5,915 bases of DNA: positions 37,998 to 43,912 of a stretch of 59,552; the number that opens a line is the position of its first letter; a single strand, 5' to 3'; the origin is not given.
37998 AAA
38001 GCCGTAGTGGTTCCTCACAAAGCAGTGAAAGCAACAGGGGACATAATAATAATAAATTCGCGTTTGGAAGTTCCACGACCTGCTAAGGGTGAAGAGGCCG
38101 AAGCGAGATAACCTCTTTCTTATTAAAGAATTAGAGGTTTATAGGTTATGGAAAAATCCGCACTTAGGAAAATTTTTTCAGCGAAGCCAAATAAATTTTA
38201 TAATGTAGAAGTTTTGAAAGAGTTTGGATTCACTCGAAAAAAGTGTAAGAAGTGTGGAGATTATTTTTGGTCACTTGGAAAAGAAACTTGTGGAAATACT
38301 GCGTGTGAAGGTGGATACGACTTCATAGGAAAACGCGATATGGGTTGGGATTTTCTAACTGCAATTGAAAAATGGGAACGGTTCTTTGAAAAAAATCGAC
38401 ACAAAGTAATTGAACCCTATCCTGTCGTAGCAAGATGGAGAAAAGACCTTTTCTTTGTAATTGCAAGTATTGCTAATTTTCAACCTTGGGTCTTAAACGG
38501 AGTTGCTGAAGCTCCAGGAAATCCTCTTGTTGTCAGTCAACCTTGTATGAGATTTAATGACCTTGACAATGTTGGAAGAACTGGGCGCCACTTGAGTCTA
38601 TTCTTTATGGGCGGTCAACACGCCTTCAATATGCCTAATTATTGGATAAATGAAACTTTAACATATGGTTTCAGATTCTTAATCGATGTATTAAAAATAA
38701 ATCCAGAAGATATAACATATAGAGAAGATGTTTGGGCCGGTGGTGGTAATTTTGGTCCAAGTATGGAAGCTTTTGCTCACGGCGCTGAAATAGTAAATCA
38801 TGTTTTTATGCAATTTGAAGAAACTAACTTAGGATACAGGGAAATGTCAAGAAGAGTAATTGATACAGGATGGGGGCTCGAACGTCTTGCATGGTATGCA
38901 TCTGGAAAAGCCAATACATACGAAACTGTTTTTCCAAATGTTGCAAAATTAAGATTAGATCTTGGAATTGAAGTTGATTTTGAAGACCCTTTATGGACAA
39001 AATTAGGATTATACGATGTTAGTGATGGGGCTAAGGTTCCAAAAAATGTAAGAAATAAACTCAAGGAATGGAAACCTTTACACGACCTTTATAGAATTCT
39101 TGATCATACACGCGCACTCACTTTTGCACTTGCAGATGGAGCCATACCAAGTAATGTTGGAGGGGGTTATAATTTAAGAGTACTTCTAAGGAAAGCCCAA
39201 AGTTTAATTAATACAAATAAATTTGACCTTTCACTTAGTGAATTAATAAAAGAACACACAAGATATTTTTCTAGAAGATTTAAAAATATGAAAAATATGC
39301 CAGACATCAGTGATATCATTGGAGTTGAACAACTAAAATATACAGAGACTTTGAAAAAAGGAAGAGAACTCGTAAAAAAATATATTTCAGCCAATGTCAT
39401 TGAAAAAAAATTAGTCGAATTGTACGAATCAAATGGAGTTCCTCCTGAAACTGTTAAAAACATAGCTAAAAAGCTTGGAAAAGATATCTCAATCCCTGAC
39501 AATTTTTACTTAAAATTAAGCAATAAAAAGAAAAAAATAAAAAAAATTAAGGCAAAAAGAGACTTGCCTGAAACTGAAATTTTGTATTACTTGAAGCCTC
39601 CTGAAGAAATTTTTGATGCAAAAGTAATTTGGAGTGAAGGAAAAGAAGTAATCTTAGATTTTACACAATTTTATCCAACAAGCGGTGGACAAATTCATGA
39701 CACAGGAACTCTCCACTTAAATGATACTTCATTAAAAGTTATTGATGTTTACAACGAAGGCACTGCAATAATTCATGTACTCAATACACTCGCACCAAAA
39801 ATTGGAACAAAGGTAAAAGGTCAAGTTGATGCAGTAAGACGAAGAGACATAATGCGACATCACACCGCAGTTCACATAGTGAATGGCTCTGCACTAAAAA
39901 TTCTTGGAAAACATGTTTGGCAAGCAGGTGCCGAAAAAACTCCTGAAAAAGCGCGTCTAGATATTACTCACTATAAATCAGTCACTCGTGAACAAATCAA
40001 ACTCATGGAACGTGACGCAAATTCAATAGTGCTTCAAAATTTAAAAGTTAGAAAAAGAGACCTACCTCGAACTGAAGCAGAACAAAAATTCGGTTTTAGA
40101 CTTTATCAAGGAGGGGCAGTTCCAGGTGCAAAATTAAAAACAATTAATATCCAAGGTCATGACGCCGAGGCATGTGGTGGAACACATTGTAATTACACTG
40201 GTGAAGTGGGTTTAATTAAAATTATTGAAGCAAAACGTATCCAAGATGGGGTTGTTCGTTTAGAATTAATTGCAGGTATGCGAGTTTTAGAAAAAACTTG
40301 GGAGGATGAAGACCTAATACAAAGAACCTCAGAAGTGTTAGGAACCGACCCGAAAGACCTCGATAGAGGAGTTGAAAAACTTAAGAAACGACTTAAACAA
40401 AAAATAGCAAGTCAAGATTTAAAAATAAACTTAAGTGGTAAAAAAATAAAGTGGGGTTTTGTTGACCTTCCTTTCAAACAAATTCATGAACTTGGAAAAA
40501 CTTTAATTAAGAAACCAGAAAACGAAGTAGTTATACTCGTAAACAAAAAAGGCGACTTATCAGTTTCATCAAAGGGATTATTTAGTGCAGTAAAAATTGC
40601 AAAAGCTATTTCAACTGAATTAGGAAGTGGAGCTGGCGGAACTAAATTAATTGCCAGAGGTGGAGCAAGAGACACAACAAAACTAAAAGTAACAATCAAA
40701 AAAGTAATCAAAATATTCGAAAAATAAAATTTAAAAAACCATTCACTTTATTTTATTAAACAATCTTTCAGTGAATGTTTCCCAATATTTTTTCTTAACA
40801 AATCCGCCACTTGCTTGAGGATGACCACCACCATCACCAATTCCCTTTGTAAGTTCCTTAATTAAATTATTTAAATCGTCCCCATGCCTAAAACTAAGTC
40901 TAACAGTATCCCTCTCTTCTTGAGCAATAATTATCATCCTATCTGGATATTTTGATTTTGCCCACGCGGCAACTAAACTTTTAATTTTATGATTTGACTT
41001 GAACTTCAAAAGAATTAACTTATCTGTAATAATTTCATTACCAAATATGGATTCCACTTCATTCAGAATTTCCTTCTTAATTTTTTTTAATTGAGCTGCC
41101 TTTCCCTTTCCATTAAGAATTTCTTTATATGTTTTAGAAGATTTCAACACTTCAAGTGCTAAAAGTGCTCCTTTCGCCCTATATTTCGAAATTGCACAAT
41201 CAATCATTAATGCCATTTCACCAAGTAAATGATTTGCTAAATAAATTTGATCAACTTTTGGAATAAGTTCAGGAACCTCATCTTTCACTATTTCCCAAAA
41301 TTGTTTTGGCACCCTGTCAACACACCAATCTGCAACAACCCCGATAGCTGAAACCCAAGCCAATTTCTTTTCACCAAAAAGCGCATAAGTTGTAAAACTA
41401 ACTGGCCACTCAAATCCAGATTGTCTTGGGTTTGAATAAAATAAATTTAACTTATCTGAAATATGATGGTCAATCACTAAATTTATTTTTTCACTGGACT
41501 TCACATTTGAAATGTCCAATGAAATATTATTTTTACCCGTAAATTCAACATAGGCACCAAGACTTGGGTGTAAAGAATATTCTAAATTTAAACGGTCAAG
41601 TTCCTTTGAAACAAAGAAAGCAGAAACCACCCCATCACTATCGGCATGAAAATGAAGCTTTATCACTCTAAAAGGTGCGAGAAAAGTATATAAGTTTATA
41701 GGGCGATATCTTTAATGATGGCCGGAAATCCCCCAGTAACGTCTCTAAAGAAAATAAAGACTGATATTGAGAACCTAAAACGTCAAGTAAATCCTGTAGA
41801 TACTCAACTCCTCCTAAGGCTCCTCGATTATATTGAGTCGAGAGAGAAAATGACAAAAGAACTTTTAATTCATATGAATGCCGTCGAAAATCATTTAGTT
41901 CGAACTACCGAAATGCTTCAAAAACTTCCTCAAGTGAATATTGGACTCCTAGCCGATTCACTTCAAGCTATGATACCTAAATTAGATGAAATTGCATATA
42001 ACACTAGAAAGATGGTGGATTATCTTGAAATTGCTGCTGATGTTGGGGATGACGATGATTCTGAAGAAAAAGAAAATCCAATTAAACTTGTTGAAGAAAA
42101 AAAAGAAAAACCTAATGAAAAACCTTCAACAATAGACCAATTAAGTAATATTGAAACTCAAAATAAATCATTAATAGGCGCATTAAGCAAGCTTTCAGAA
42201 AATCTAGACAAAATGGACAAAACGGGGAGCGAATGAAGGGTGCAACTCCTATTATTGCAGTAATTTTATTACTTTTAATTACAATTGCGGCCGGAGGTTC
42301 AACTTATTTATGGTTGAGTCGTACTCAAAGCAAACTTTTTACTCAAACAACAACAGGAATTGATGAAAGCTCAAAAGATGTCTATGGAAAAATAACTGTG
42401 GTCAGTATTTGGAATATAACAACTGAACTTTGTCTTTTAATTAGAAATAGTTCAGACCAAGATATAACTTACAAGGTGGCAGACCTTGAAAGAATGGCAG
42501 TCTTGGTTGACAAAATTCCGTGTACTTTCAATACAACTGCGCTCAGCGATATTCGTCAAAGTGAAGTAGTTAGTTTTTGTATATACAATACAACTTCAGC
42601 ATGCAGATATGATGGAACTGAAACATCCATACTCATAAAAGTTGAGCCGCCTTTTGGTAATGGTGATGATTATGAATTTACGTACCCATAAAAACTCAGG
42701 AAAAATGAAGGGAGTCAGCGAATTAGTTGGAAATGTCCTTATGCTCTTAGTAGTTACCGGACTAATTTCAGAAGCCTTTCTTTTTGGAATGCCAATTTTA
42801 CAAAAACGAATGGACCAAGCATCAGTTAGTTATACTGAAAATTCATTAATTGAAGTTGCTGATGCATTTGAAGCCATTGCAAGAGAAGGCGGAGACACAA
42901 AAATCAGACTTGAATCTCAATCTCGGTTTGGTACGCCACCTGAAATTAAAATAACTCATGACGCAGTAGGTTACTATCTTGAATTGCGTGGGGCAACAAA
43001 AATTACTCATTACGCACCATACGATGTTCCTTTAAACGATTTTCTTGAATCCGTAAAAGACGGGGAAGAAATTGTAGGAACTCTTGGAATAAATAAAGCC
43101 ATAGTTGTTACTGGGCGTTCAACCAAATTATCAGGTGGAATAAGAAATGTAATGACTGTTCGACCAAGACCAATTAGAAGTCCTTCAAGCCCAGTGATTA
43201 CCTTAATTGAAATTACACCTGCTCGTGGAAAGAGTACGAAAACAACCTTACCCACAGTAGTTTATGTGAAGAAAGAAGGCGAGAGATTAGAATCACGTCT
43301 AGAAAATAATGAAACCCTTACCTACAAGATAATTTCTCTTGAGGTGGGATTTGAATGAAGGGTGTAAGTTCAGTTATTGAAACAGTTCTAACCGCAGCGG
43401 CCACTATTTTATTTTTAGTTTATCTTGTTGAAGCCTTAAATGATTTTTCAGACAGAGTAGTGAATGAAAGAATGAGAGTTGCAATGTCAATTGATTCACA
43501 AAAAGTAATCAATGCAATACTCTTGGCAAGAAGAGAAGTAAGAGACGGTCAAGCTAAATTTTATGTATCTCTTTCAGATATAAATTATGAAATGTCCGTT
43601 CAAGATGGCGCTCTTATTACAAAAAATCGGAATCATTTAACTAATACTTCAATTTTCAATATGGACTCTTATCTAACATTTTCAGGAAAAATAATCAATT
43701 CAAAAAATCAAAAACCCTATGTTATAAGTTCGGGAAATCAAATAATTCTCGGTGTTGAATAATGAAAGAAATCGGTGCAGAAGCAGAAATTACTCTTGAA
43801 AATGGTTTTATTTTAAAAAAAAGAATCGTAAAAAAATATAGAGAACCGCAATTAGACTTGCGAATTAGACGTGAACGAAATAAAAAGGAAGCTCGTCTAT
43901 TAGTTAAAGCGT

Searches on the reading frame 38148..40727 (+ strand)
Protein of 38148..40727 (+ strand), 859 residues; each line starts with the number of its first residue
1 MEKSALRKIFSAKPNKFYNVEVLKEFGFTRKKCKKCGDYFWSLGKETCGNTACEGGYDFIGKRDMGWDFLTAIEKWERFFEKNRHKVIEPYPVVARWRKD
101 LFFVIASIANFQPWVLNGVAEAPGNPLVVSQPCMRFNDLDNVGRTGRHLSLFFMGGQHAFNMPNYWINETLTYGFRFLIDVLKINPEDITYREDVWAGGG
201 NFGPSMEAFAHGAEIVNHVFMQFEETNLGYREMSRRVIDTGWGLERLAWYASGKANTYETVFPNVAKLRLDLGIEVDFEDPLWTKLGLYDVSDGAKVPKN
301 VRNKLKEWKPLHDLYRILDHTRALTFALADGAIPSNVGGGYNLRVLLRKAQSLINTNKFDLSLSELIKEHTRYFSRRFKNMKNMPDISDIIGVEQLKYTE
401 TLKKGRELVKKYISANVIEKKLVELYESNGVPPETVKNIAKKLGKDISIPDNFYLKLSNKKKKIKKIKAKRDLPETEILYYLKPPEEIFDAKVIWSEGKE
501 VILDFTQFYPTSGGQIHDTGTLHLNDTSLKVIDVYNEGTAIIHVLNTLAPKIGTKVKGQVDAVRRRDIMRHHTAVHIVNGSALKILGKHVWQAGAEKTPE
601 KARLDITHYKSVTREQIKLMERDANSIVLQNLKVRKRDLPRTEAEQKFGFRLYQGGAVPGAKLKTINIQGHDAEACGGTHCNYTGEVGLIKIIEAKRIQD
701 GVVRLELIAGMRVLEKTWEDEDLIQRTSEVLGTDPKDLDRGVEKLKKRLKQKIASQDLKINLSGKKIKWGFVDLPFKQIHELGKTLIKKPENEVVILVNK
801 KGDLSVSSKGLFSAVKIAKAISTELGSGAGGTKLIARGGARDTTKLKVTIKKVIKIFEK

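Call 14: search_protein_families(library=pfam, proteins=[window:38148-40727:+])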
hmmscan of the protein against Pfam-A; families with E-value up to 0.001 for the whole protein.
window:38148-40727:+ (859 aa): 2 families
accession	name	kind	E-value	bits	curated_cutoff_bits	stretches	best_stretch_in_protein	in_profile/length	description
PF01411.24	tRNA-synt_2c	-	1.1e-92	311.8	30.3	2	214-562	197-550/552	tRNA synthetases class II (A)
PF07973.19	tRNA_SAD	-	6.3e-11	42.5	24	1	666-706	4-44/44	Threonyl and Alanyl tRNA synthetase second additional domain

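Call 15: find_encoding_contigs(protein=window:38148-40727:+, flank=10000, max_places=6)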
Protein window:38148-40727:+ (859 aa): no gene with exactly this product is on record in the collection.

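Call 52: find_homologous_proteins(query=window:38148-40727:+, max_evalue=1e-100)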
Query window:38148-40727:+ (859 aa): 2742 proteins with E <= 1e-100 among 8000 candidates; the best 120 are listed.
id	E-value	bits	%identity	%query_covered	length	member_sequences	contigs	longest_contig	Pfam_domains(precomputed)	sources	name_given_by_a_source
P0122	0.0e+0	1971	100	100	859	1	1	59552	PF01411.25,PF07973.20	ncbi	-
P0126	0.0e+0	1423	70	100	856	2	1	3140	PF01411.25,PF07973.20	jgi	jgi:alanyl-tRNA synthetase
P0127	0.0e+0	1374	67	99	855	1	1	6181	PF01411.25,PF07973.20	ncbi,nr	ncbi:MAG: alanine--tRNA ligase [Candidatus Altiarchaeota archaeon]|nr:alanine--tRNA ligase [Candidat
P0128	0.0e+0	1353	67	99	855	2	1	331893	PF01411.25,PF07973.20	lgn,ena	-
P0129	0.0e+0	1334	65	100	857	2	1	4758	PF01411.25,PF07973.20,PF02272.25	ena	-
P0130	0.0e+0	1322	64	100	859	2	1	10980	PF01411.25,PF07973.20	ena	-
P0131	0.0e+0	1319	65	100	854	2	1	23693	PF01411.25,PF07973.20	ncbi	-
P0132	0.0e+0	1281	63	100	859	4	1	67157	PF01411.25,PF07973.20,PF02272.25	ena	-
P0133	0.0e+0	1269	63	100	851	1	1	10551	PF01411.25,PF07973.20,PF02272.25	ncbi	-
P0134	0.0e+0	1263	63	100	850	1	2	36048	PF01411.25,PF07973.20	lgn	-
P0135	0.0e+0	1195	61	99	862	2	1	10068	PF01411.25,PF07973.20,PF02272.25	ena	-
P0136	0.0e+0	1171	59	99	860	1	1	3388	PF01411.25,PF07973.20,PF02272.25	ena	-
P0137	0.0e+0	1168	58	99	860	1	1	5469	PF01411.25,PF07973.20,PF02272.25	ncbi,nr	ncbi:MAG: alanine--tRNA ligase [Candidatus Altiarchaeota archaeon]|nr:alanine--tRNA ligase [Candidat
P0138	0.0e+0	1166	58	99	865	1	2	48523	PF01411.25,PF07973.20,PF02272.25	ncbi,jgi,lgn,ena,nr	ncbi:MAG TPA: alanine--tRNA ligase [archaeon]|nr:alanine--tRNA ligase [archaeon]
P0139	0.0e+0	1150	58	98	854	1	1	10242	PF01411.25,PF07973.20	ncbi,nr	ncbi:MAG: alanine--tRNA ligase [Candidatus Altiarchaeota archaeon]|nr:alanine--tRNA ligase [Candidat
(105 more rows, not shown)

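Call 53: find_encoding_contigs(protein=P0128, flank=10000, max_places=3)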
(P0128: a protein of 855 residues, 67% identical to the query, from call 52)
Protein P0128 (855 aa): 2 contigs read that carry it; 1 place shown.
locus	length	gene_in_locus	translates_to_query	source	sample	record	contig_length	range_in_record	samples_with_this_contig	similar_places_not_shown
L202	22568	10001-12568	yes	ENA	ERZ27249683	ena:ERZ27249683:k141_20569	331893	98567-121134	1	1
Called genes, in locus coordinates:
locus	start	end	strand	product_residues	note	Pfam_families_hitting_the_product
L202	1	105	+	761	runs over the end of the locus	-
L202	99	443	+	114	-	PF01981:PTH2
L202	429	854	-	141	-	PF00293:NUDIX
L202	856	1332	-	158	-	-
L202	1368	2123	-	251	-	-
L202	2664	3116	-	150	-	PF04073:tRNA_edit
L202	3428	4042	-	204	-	PF09335:VTT_dom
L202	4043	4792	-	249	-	PF01875:Memo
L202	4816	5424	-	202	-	PF00318:Ribosomal_S2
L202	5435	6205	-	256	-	PF01138:RNase_PH, PF03725:RNase_PH_C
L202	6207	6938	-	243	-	PF01138:RNase_PH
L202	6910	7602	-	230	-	PF14382:ECR1_N, PF22625:ECR1_N_2 (weak), PF21266:S1_RRP4 (weak), PF15985:KH_6 (weak)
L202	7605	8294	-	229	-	PF01172:SBDS_N, PF09377:SBDS_domain_II, PF20268:SBDS_C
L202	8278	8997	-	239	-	PF10584:Proteasome_A_N, PF00227:Proteasome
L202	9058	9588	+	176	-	PF13489:Methyltransf_23, PF08241:Methyltransf_11, PF08242:Methyltransf_12 (weak), PF13649:Methyltransf_25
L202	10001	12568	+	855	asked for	PF01411:tRNA-synt_2c, PF07973:tRNA_SAD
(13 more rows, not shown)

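Call 54: find_encoding_contigs(protein=P0132, flank=10000, max_places=3)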
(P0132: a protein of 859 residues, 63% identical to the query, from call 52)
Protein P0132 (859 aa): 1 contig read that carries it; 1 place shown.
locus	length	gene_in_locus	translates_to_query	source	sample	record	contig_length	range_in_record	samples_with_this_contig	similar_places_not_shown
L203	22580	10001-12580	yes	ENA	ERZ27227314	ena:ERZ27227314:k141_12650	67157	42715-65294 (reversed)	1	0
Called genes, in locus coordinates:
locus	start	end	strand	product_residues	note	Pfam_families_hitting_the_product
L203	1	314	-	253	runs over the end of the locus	PF01875:Memo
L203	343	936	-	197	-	PF00318:Ribosomal_S2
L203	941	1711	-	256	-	PF01138:RNase_PH, PF03725:RNase_PH_C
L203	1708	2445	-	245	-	PF01138:RNase_PH, PF03725:RNase_PH_C (weak)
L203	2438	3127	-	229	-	PF22625:ECR1_N_2, PF14382:ECR1_N, PF21266:S1_RRP4 (weak), PF15985:KH_6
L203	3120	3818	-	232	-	PF01172:SBDS_N, PF09377:SBDS_domain_II, PF20268:SBDS_C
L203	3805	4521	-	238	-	PF10584:Proteasome_A_N, PF00227:Proteasome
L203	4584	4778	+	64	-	PF04023:FeoA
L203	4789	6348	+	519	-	PF00009:GTP_EFTU (faint), PF01926:MMR_HSR1, PF02421:FeoB_N, PF07670:Gate, PF07664:FeoB_C (weak), PF07670:Gate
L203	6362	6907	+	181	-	PF13489:Methyltransf_23, PF13847:Methyltransf_31 (weak), PF08241:Methyltransf_11, PF08242:Methyltransf_12 (weak), PF13649:Methyltransf_25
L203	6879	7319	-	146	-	PF01047:MarR (weak), PF13404:HTH_AsnC-type, PF13412:HTH_24, PF25212:HVO_A0114 (weak), PF01037:AsnC_trans_reg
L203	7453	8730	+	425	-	PF01979:Amidohydro_1, PF07969:Amidohydro_3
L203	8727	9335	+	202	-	PF13479:AAA_24, PF08423:Rad51 (weak)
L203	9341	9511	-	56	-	-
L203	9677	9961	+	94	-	PF05239:PRC (weak)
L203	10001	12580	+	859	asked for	PF01411:tRNA-synt_2c, PF07973:tRNA_SAD, PF02272:DHHA1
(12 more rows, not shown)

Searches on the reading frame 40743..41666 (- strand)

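Call 76: search_protein_families(library=pfam, proteins=[window:40743-41666:-])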
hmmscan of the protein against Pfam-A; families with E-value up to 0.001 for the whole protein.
window:40743-41666:- (307 aa): 2 families
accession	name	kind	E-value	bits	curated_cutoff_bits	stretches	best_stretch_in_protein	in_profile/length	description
PF02272.25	DHHA1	-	2.7e-07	31.4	25.9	1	227-298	16-92/102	DHHA1 domain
PF01368.27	DHH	-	0.00017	22.3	28.1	1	4-106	6-93/125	DHH family, N-terminal domain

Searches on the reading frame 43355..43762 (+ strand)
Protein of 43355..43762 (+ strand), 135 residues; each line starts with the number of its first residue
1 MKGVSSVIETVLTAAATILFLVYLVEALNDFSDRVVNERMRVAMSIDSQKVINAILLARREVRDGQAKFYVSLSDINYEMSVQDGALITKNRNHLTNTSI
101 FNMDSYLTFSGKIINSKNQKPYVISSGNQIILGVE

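Call 76: search_protein_families(library=pfam, proteins=[window:43355-43762:+])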
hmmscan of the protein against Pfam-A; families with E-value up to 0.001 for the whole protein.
window:43355-43762:+ (135 aa): 1 family
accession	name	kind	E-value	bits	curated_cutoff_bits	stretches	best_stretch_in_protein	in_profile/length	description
PF23928.1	DUF7266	-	0.00072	19.7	27.6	1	2-87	4-95/145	Family of unknown function (DUF7266)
